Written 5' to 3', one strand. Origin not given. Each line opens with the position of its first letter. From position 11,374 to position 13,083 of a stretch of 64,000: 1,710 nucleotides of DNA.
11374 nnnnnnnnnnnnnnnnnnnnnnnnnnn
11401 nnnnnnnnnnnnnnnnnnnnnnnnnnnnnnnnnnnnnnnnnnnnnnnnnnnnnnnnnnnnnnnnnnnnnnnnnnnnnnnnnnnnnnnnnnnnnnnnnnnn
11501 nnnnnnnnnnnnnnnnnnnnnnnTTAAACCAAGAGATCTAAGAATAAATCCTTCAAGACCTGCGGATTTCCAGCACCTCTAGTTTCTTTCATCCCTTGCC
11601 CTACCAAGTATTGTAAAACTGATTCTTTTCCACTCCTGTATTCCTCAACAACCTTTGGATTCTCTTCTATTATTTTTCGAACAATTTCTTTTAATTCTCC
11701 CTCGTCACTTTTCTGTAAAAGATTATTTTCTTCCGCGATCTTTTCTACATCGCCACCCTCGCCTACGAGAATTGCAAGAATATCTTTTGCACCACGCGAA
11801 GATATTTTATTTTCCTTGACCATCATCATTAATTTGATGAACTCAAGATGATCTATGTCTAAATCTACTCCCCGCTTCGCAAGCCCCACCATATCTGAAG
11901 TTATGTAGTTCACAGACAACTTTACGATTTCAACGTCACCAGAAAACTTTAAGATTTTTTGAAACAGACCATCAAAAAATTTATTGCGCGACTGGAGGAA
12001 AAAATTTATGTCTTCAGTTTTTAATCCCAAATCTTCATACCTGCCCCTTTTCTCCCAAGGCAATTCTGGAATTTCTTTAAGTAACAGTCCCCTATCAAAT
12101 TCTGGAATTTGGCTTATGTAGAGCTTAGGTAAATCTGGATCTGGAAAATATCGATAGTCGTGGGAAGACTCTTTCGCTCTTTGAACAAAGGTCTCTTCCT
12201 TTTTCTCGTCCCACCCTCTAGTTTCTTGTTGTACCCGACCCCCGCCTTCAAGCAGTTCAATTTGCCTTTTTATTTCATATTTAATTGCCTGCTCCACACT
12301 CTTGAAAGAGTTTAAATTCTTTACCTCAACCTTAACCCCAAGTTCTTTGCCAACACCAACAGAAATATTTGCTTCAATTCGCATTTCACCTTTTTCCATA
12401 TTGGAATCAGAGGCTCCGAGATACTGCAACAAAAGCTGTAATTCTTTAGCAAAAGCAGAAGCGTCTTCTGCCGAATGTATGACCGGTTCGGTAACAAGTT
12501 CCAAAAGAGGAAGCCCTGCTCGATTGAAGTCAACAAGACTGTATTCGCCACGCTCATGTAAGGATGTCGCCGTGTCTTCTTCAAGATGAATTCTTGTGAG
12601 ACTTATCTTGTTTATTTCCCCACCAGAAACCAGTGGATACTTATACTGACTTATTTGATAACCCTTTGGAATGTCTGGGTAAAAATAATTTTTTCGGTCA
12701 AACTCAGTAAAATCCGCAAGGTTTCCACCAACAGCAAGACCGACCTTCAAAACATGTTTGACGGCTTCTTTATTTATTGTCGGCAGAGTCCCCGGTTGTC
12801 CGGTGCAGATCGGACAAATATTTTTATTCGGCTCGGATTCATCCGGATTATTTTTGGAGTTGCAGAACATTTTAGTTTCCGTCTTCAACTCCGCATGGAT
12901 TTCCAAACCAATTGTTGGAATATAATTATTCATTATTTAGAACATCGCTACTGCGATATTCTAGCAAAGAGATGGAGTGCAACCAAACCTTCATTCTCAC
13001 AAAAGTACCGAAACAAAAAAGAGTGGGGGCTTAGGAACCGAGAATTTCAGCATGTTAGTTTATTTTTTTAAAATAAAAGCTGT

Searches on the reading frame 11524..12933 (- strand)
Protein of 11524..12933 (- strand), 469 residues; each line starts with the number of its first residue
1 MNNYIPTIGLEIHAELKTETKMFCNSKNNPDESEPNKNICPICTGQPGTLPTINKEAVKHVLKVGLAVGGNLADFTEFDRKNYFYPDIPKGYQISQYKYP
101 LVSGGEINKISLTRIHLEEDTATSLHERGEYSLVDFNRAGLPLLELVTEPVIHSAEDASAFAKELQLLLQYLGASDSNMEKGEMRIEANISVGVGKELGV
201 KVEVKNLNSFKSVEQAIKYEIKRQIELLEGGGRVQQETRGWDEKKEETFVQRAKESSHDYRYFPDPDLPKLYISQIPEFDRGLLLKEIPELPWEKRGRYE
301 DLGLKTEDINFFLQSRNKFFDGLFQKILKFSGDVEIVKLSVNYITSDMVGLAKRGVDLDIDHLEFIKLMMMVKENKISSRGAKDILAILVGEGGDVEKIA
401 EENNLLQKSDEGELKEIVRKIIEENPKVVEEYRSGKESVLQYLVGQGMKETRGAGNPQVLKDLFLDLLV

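Call 16: search_protein_families(library=ncbifam, proteins=[window:11524-12933:-], max_evalue=0.00001)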
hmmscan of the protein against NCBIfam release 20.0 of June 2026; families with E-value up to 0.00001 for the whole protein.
window:11524-12933:- (469 aa): 9 families
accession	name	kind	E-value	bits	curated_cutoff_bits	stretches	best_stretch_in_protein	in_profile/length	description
NF004012.0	PRK05477.1-2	equivalog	2.4e-159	531.1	338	1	2-466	2-476/481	Asp-tRNA(Asn)/Glu-tRNA(Gln) amidotransferase subunit GatB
TIGR00133.1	gatB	equivalog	3.8e-146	487.4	314.8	1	3-468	3-480/481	Asp-tRNA(Asn)/Glu-tRNA(Gln) amidotransferase subunit GatB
NF004014.0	PRK05477.1-4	equivalog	1.1e-144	482.7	414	1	4-465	3-471/475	Asp-tRNA(Asn)/Glu-tRNA(Gln) amidotransferase subunit GatB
NF004015.0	PRK05477.1-5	equivalog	2e-128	429.1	628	1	7-464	18-482/488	Asp-tRNA(Asn)/Glu-tRNA(Gln) amidotransferase subunit GatB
NF004011.1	PRK05477.1-1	equivalog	2.7e-124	415.5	680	1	3-465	2-470/475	Asp-tRNA(Asn)/Glu-tRNA(Gln) amidotransferase subunit GatB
NF004013.0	PRK05477.1-3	equivalog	1.2e-113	380.2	653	1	2-466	15-497/501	Asp-tRNA(Asn)/Glu-tRNA(Gln) amidotransferase subunit GatB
NF003107.0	PRK04028.1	equivalog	2.5e-41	141.8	456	2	53-233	94-269/630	Glu-tRNA(Gln) amidotransferase subunit GatE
TIGR00134.1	gatE_arch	equivalog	2.9e-33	115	319.55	2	54-236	93-270/622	Glu-tRNA(Gln) amidotransferase subunit GatE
NF011291.0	PRK14703.1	equivalog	1e-23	83.5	681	1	296-464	600-763/769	glutamine--tRNA ligase/YqeY domain fusion protein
